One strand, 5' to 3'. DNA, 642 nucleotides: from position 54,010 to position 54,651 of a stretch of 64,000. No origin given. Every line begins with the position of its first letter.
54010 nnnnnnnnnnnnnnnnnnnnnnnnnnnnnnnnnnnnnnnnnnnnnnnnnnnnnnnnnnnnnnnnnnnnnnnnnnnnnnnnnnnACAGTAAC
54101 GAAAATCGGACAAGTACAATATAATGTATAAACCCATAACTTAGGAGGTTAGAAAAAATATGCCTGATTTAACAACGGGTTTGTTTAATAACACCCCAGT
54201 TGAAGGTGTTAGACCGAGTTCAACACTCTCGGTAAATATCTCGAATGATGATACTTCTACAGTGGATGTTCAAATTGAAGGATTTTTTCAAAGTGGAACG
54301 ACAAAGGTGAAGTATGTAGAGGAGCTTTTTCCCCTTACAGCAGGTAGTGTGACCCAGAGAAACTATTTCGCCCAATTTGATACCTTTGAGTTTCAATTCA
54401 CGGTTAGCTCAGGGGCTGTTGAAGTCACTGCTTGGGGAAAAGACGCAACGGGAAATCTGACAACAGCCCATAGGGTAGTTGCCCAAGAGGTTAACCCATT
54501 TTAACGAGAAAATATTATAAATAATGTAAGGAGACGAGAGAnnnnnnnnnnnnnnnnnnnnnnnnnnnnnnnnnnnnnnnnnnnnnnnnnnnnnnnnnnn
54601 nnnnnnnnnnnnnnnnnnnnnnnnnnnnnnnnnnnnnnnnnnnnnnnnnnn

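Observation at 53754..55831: Three tandem paralogs of a novel ~115-aa domain, the last fused to a (Gly-Ala-Thr)59 collagen stalk and a BclA-like head: candidate new spore fibre/appendage module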

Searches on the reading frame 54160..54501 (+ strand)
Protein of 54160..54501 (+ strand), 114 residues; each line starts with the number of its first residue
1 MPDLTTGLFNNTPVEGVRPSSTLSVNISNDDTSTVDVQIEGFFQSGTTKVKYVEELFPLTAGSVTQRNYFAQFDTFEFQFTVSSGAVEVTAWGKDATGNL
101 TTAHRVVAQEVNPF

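Call 3: search_protein_families(library=pfam, proteins=[window:54160-54501:+], max_evalue=1)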
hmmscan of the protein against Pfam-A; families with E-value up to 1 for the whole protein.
window:54160-54501:+ (114 aa): 0 families

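Call 4: search_protein_families(library=ncbifam, proteins=[window:54160-54501:+], max_evalue=1)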
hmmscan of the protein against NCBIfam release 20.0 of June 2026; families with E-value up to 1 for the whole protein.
window:54160-54501:+ (114 aa): 1 family
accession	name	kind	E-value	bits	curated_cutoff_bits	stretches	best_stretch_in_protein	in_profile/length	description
NF011458.0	PRK14876.1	equivalog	0.09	10.6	603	1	26-102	62-140/931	conjugal transfer mating pair stabilization protein TraN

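Call 18: predict_structure(alignment_id=A2)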
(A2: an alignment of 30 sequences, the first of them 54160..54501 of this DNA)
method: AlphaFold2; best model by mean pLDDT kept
length: 114 residues; sequences in the alignment: 30
mean_pLDDT: 90.4   pTM: 0.81
mean pLDDT of the five models: 90.4, 83.1, 73.9, 73.1, 65.7
residues with pLDDT >= 90: 73; 70-90: 39; 50-70: 1; < 50: 1
segments of 3 or more residues with pLDDT < 50: none
pLDDT, mean of each block of 10 residues (from residue 1): 89 87 94 97 92 97 96 93 93 83 83 64
secondary structure, 60 per line:
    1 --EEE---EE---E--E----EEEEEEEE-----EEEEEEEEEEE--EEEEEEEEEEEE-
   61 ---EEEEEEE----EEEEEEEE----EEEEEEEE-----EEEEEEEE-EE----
elements in order: E3-5 E22-29 E35-45 E48-59 E64-70 E75-82 E87-94 E100-107

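Call 23: fold_search(model_id=the predicted structure, library=pdb)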
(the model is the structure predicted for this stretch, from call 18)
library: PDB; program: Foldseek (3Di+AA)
matches with E <= 10: 1804; with E <= 0.001: 1
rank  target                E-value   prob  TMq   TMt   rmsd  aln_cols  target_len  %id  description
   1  1nc7_B                9.8e-04  1.00  0.66  0.65   5.6       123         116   10  Crystal Structure of Thermotoga maritima 1070 (released 2003-07-01)
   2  1nc7_D                1.7e-03  1.00  0.58  0.56   6.2       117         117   10  Crystal Structure of Thermotoga maritima 1070 (released 2003-07-01)
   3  1nc7_A                2.8e-03  1.00  0.65  0.64   5.1       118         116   11  Crystal Structure of Thermotoga maritima 1070 (released 2003-07-01)
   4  3afg_B                6.0e-03  0.97  0.39  0.12   9.0       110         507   13  Crystal structure of ProN-Tk-SP from Thermococcus kodakaraensis (released 2010-08-04)
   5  5a3l_D                7.1e-03  0.99  0.47  0.31   6.2       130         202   10  Structure of Cea1A in complex with N-Acetylglucosamine (released 2016-06-29)
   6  2ii7_E                7.5e-03  1.00  0.54  0.57   4.2        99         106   11  Anabaena sensory rhodopsin transducer (released 2007-03-20)
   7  7fcn_A                8.0e-03  1.00  0.50  0.55   4.3       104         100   15  Crystal strcture of PirA insecticidal protein from Photorhabdus akhurstii (released 2022-07-20)
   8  5a3l_A                8.5e-03  0.97  0.43  0.27   7.8       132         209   11  Structure of Cea1A in complex with N-Acetylglucosamine (released 2016-06-29)
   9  2zez_B                8.5e-03  0.63  0.26  0.23   7.5       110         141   13  Family 16 Carbohydrate Binding Module-2 (released 2008-03-25)
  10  5a3l_C                9.0e-03  0.98  0.46  0.30   6.3       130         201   10  Structure of Cea1A in complex with N-Acetylglucosamine (released 2016-06-29)
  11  2ii9_D                9.5e-03  1.00  0.51  0.60   4.1        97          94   10  Anabaena sensory rhodopsin transducer (released 2007-03-20)
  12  4mxv_A                1.0e-02  0.38  0.24  0.21  12.9       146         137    8  Structure of Lymphotoxin alpha bound to anti-LTa Fab (released 2013-11-13)
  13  9vzi_B                1.1e-02  0.63  0.31  0.30  11.8       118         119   14  Cyanopodophage Pan3 Needle (released 2025-11-26)
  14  2ii7_B                1.1e-02  1.00  0.53  0.53   4.9       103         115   13  Anabaena sensory rhodopsin transducer (released 2007-03-20)
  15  1zvf_B                1.1e-02  0.41  0.24  0.17  14.7       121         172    8  The crystal structure of 3-hydroxyanthranilate 3,4-dioxygenase from Saccharomyces cerevisiae (released 2006-06-02)
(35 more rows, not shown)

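Call 24: search_protein_representatives(alignment_id=A2)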
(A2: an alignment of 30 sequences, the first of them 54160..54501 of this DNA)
Query: 30 sequences, 114 profile positions. Proteins with E-value up to 0.001 (for the whole library): 171; up to 1e-10: 97; up to 1e-30: 13. The best 150 are listed.
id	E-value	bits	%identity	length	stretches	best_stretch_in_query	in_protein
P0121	1.3e-50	186.3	-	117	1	1-114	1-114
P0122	6.9e-45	167.9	-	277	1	1-113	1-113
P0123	1.1e-44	167.3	-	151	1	1-111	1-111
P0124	4.5e-44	165.2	-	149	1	1-113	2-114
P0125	1.1e-43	164.0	-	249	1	1-111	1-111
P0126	9.9e-40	151.3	-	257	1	1-113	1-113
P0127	2.2e-37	143.7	-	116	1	4-112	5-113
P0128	2.7e-37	143.4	-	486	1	1-112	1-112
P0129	5.0e-35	136.1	-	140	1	3-111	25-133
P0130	8.6e-34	132.1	-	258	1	1-112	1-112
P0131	8.5e-33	128.9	-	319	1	1-112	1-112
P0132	1.3e-32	128.3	-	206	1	1-112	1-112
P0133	1.7e-31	124.7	-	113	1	1-109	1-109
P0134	9.2e-30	119.1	-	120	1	1-113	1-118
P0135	3.5e-29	117.3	-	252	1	1-112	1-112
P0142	1.8e-26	108.5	-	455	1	1-111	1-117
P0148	1.0e-24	102.9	-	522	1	1-111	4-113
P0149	3.1e-24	101.3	-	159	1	1-109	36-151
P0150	3.2e-24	101.3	-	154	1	1-111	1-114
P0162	1.1e-20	89.8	-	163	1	1-111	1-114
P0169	1.9e-19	85.9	-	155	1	1-110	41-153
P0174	1.4e-18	83.1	-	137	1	19-111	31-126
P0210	1.4e-12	63.8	-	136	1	2-111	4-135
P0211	6.4e-12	61.6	-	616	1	2-111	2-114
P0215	2.3e-11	59.8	-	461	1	20-113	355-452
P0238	1.2e-07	47.9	-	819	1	3-112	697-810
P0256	6.1e-06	42.4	-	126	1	4-112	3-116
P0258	7.4e-06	42.1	-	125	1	7-112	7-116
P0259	9.8e-06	41.7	-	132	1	1-111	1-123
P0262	1.5e-05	41.1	-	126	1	4-113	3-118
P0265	1.7e-05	41.0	-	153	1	20-111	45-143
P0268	2.9e-05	40.2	-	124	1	4-113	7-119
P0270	4.0e-05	39.7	-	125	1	3-112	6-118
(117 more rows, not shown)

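Call 27: search_protein_families(library=pfam, proteins=[P0256, P0258, P0262, P0268, P0270, P0259, P0148, P0211, P0128, P0215], max_evalue=0.1)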
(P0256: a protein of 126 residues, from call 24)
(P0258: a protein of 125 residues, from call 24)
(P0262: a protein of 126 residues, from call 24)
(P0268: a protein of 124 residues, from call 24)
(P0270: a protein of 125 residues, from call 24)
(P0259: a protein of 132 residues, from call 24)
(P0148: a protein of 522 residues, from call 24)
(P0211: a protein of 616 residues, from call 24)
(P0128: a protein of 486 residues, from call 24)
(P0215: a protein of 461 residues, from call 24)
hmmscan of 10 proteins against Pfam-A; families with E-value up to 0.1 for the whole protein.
P0256 (126 aa): 0 families

P0258 (125 aa): 0 families

P0262 (126 aa): 0 families

P0268 (124 aa): 1 family
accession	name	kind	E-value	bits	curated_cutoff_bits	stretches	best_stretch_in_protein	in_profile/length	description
PF18986.5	DUF5719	-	0.0036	16.9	26.2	1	33-97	70-134/319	Family of unknown function (DUF5719)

P0270 (125 aa): 0 families

P0259 (132 aa): 0 families

P0148 (522 aa): 0 families

P0211 (616 aa): 1 family
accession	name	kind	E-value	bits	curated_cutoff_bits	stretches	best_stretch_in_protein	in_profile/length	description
PF16318.11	DUF4957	-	0.099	12.9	30.8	0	314-432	1-113/142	Domain of unknown function (DUF4957)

P0128 (486 aa): 3 families
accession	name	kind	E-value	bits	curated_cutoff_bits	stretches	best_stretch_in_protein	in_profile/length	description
PF01391.23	Collagen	-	3.6e-15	55.9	27.2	3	117-169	6-58/60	Collagen triple helix repeat (20 copies)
PF13229.12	Beta_helix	-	0.0049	17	25.9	1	329-434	48-145/158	Right handed beta helix region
PF25783.1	BigA_beta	-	0.055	13.7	24.3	1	19-75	4-66/84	BigA beta sandwich domain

P0215 (461 aa): 1 family
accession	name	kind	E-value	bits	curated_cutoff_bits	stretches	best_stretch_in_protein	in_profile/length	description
PF13229.12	Beta_helix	-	2e-10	41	25.9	2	151-289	23-151/158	Right handed beta helix region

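Call 28: list_cluster_members(proteins=[P0268, P0270, P0256, P0262, P0148, P0128, P0142, P0215, P0238, P0259])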
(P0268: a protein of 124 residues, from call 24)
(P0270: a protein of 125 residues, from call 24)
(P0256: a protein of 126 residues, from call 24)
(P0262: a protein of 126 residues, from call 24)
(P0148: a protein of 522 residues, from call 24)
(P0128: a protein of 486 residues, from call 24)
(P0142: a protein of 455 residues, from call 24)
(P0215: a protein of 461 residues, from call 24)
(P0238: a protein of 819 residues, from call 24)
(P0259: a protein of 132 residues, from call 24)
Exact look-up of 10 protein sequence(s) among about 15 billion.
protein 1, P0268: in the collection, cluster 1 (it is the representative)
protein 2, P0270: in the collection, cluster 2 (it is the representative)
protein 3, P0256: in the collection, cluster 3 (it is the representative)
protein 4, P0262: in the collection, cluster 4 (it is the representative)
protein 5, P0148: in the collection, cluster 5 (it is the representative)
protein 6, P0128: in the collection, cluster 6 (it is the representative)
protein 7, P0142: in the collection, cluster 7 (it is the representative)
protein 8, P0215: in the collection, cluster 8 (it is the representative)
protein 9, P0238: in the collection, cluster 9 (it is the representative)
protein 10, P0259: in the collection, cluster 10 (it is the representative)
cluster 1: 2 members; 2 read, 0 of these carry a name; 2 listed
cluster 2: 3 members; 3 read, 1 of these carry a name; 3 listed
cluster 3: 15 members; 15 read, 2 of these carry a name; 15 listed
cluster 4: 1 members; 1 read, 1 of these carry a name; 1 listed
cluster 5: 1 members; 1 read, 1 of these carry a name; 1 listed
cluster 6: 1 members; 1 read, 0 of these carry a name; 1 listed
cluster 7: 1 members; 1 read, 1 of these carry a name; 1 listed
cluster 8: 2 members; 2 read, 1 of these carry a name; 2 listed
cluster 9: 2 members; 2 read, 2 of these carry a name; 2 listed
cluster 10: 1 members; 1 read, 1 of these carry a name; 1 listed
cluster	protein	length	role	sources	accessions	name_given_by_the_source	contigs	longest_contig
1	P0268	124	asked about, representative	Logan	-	-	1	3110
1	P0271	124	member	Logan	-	-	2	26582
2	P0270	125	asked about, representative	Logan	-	-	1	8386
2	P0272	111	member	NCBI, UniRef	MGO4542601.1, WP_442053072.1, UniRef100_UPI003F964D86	hypothetical protein [Paenibacillus sp. 2TAB19] | hypothetical protein n=1 Tax=Paenibacillus sp. 2TAB19 TaxID=3233003 RepID=UPI003F964D86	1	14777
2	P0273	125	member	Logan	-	-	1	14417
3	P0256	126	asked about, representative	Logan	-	-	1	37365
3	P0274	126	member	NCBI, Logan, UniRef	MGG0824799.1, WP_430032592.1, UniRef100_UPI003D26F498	hypothetical protein ABE099_18190 [Paenibacillus turicensis] | hypothetical protein n=1 Tax=Paenibacillus turicensis TaxID=160487 RepID=UPI003D26F498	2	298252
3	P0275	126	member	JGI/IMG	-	hypothetical protein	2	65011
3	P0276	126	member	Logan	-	-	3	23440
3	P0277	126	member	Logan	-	-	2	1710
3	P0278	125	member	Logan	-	-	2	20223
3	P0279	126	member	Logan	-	-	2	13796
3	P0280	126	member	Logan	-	-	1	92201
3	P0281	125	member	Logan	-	-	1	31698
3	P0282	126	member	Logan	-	-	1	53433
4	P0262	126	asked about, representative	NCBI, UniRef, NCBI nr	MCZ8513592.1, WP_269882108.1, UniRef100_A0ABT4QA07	hypothetical protein O9H85_14340 [Paenibacillus filicis] | Exosporium protein C n=1 Tax=Paenibacillus gyeongsangnamensis TaxID=3388067 ... | hypothetical protein [Paenibacillus filicis]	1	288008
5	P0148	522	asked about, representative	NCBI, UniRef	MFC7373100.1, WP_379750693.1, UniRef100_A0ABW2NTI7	hypothetical protein ACFQPF_15780 [Fictibacillus iocasae] | LTD domain-containing protein n=1 Tax=Fictibacillus iocasae TaxID=2715437 ...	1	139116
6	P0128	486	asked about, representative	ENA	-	-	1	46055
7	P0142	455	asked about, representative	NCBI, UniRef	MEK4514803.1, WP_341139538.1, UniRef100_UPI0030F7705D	hypothetical protein NSS64_06005 [Paenibacillus sp. FSL H8-0122] | hypothetical protein n=1 Tax=Paenibacillus sp. FSL H8-0122 TaxID=2954510 ...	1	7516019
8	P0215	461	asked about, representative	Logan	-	-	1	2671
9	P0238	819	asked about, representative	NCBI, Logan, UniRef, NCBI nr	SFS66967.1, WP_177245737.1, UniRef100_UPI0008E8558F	SBBP repeat-containing protein [Paenibacillus sp. BC26] | DUF7948 domain-containing protein n=1 Tax=Paenibacillus sp. BC26 TaxID=1881032 ...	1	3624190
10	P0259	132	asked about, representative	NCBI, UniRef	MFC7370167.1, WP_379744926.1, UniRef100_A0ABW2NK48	hypothetical protein ACFQPF_00560 [Fictibacillus iocasae] | Exosporium protein C n=1 Tax=Fictibacillus iocasae TaxID=2715437 RepID=A0ABW2NK48_9BACL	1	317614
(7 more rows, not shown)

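Call 30: search_protein_families(library=ncbifam, proteins=[P0262, P0259, P0256, P0268, P0270, P0258], max_evalue=1)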
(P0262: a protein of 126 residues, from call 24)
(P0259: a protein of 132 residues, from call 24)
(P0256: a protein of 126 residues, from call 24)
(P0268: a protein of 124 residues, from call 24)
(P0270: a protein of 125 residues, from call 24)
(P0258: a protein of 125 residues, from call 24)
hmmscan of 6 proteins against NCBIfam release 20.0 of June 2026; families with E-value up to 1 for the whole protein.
P0262 (126 aa): 0 families

P0259 (132 aa): 0 families

P0256 (126 aa): 0 families

P0268 (124 aa): 1 family
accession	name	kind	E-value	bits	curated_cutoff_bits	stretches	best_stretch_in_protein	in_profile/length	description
NF011789.1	PRK15253.1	exception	0.021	14.2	500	1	21-96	151-222/227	fimbrial biogenesis chaperone StcB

P0270 (125 aa): 0 families

P0258 (125 aa): 0 families

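Call 34: find_homologous_proteins(query=A3, max_evalue=0.01)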
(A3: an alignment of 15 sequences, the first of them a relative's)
Query A3 (15 sequences) (132 aa, profile of the alignment): 66 proteins with E <= 0.01 among 1676 candidates.
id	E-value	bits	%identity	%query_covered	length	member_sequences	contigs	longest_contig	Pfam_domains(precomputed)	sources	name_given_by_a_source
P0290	3.3e-35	139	29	93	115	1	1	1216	-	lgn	-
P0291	3.4e-35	139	27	94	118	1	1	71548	-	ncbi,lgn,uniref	ncbi:hypothetical protein [Radiobacillus sp. PE A8.2]|uniref:hypothetical protein n=1 Tax=Radiobacil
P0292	1.5e-34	137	28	92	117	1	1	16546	-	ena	-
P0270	2.7e-34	136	24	92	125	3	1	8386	-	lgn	-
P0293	3.1e-34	136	27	93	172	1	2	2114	-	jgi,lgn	jgi:YVTN family beta-propeller protein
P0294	3.3e-34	136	23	93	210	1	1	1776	PF21783.3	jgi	jgi:YVTN family beta-propeller protein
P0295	3.5e-34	136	29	94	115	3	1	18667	-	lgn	-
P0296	4.0e-34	135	25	92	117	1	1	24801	-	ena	-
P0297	4.9e-34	135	28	92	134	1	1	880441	-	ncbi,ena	-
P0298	9.9e-34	134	24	92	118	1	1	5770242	-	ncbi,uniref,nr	ncbi:hypothetical protein [Paenibacillus sp. IHBB 10380]|uniref:hypothetical protein n=1 Tax=Paeniba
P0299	1.4e-33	134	28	92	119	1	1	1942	-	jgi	jgi:hypothetical protein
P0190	1.6e-33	133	27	93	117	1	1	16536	-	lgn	-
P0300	1.9e-33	133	25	92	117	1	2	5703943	-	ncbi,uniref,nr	ncbi:hypothetical protein ABS315_18765 [Peribacillus frigoritolerans]|uniref:hypothetical protein n=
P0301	2.8e-33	133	26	92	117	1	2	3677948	-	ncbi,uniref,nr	ncbi:hypothetical protein ACIQYG_06325 [Peribacillus sp. NPDC096622]|uniref:hypothetical protein n=1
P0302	5.7e-33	132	26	92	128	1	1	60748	-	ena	-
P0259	3.0e-28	116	100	100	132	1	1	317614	-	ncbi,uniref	ncbi:hypothetical protein ACFQPF_00560 [Fictibacillus iocasae]|uniref:Exosporium protein C n=1 Tax=F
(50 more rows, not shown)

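Call 37: find_encoding_contigs(protein=P0142, flank=10000, max_places=2)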
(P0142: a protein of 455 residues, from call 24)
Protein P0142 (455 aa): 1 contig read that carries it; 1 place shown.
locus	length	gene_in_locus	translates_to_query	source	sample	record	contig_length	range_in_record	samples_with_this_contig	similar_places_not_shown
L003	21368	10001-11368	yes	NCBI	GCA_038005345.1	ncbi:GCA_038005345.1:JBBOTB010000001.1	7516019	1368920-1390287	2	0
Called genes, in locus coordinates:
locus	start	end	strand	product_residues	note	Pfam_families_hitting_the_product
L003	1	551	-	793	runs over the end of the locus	-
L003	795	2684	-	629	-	-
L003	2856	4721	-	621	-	-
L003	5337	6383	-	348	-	PF00535:Glycos_transf_2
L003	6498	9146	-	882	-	-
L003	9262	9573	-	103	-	PF26595:A_ENA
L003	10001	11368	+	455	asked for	PF01391:Collagen (weak)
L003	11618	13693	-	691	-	-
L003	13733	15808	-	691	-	-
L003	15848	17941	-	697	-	-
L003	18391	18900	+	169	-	-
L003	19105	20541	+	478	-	PF13520:AA_permease_2, PF00324:AA_permease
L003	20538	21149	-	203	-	PF01810:LysE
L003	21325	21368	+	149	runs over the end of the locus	-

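Call 38: find_encoding_contigs(protein=P0298, flank=8000, max_places=1)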
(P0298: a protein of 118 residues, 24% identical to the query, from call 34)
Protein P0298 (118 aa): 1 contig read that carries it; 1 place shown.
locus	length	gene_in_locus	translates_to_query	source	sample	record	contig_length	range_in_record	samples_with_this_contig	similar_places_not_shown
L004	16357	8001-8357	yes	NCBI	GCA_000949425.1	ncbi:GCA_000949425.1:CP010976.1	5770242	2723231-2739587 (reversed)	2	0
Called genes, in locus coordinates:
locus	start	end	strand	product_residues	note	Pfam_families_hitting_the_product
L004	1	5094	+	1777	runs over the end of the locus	-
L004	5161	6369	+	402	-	-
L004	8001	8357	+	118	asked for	-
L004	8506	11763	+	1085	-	-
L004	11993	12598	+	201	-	PF00440:TetR_N, PF21993:TetR_C_13_2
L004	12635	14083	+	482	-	PF07690:MFS_1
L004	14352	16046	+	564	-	PF00128:Alpha-amylase, PF16657:Malt_amylase_C (weak)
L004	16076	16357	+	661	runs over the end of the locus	PF00367:PTS_EIIB, PF02378:PTS_EIIC, PF00358:PTS_EIIA_1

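Call 39: find_encoding_contigs(protein=P0300, flank=8000, max_places=1)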
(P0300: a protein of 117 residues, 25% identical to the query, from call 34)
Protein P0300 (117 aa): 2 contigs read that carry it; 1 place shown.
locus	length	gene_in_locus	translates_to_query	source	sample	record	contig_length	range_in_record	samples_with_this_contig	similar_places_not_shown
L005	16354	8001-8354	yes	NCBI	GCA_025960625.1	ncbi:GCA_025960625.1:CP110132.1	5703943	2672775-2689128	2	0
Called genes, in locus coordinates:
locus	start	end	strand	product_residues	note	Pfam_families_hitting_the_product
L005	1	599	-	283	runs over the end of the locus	PF01073:3Beta_HSD (faint), PF01370:Epimerase, PF04321:RmlD_sub_bind, PF07993:NAD_binding_4 (faint), PF02719:Polysacc_synt_2 (weak), PF16363:GDP_Man_Dehyd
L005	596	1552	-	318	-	PF01073:3Beta_HSD, PF01370:Epimerase, PF02719:Polysacc_synt_2, PF04321:RmlD_sub_bind, PF07993:NAD_binding_4, PF16363:GDP_Man_Dehyd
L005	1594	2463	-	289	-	PF00483:NTP_transferase, PF12804:NTP_transf_3 (weak)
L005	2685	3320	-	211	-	PF17836:PglD_N, PF00132:Hexapep (faint)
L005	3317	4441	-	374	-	PF00155:Aminotran_1_2, PF01041:DegT_DnrJ_EryC1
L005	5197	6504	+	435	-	PF05050:Methyltransf_21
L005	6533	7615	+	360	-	PF00534:Glycos_transf_1, PF13692:Glyco_trans_1_4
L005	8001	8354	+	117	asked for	-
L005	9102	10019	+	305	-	-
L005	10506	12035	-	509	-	PF00535:Glycos_transf_2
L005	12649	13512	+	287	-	PF00535:Glycos_transf_2, PF13641:Glyco_tranf_2_3 (weak)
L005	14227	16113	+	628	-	PF26965:MimR_N, PF01590:GAF, PF00158:Sigma54_activat, PF14532:Sigma54_activ_2, PF07724:AAA_2 (weak), PF07728:AAA_5 (weak), PF25601:AAA_lid_14, PF02954:HTH_8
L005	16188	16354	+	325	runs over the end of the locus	PF00478:IMPDH, PF03060:NMO, PF01070:FMN_dh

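Call 40: find_encoding_contigs(protein=P0259, flank=8000, max_places=1)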
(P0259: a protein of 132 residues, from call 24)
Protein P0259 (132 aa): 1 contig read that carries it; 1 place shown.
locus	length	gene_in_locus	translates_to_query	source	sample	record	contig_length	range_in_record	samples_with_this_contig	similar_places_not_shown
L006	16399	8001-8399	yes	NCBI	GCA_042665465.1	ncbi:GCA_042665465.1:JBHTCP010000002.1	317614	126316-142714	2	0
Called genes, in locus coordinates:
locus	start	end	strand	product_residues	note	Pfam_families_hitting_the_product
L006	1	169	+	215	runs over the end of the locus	PF02525:Flavodoxin_2, PF03358:FMN_red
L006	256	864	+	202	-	PF14512:TM1586_NiRdase (faint), PF00881:Nitroreductase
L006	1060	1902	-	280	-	PF01740:STAS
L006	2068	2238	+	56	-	PF28013:YtzI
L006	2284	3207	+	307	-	PF07934:OGG_N (weak), PF00730:HhH-GPD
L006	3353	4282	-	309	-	-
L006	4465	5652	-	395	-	PF13559:DUF4129 (weak)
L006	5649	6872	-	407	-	-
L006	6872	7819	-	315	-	PF00493:MCM (weak), PF20030:bpMoxR, PF01078:Mg_chelatase (faint), PF00004:AAA (weak), PF07726:AAA_3, PF07728:AAA_5, PF17863:AAA_lid_2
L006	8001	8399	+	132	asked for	-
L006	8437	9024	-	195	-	PF01471:PG_binding_1, PF06725:3D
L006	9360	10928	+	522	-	PF00999:Na_H_Exchanger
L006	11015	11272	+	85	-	PF16079:Phage_holin_5_2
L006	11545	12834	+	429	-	-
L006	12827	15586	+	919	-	PF12419:DUF3670, PF00176:SNF2-rel_dom, PF04851:ResIII (weak), PF00271:Helicase_C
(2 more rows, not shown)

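Call 44: list_cluster_members(proteins=[P0123, P0124, P0129, P0149, P0150, P0162, P0169, P0174, P0210, P0265])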
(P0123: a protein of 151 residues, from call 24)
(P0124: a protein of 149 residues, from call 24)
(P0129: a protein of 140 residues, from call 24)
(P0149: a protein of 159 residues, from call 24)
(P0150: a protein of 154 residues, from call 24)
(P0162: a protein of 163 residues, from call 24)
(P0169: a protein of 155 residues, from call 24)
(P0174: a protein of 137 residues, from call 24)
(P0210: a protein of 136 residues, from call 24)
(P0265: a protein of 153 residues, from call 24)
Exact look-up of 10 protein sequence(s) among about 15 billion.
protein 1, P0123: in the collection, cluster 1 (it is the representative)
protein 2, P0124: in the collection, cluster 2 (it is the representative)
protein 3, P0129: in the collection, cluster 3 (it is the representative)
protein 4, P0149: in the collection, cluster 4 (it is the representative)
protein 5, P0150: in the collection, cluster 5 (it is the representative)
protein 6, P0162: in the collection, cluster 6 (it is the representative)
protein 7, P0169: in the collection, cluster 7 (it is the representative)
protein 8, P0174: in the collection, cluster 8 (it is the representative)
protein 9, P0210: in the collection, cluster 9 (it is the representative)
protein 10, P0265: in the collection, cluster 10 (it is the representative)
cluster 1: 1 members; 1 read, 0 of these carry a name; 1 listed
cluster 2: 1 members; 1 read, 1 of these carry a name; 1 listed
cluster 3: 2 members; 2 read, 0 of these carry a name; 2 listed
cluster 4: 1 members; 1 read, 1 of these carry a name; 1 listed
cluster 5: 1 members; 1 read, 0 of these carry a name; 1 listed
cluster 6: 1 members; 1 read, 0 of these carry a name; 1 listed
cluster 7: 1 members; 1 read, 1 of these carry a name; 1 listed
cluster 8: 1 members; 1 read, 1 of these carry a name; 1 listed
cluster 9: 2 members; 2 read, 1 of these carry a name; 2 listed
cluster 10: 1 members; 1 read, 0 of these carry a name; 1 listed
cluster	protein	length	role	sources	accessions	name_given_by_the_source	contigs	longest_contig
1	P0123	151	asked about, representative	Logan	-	-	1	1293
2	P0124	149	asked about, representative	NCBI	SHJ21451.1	hypothetical protein SAMN02746098_05351, partial [Desulfosporosinus lacus DSM 15449]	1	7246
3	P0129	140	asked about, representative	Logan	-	-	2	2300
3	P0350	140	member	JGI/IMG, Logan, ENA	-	-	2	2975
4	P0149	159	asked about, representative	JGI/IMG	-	hypothetical protein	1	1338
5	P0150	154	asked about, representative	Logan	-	-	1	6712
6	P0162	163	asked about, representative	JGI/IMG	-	-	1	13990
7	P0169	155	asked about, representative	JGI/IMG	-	hypothetical protein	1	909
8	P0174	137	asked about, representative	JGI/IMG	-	hypothetical protein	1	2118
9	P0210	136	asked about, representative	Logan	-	-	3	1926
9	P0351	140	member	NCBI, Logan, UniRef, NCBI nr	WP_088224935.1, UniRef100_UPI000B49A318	hypothetical protein [Desulfosporosinus sp. FKB] | hypothetical protein n=1 Tax=Desulfosporosinus sp. FKB TaxID=1969835 RepID=UPI000B49A318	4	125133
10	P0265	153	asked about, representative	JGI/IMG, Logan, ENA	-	-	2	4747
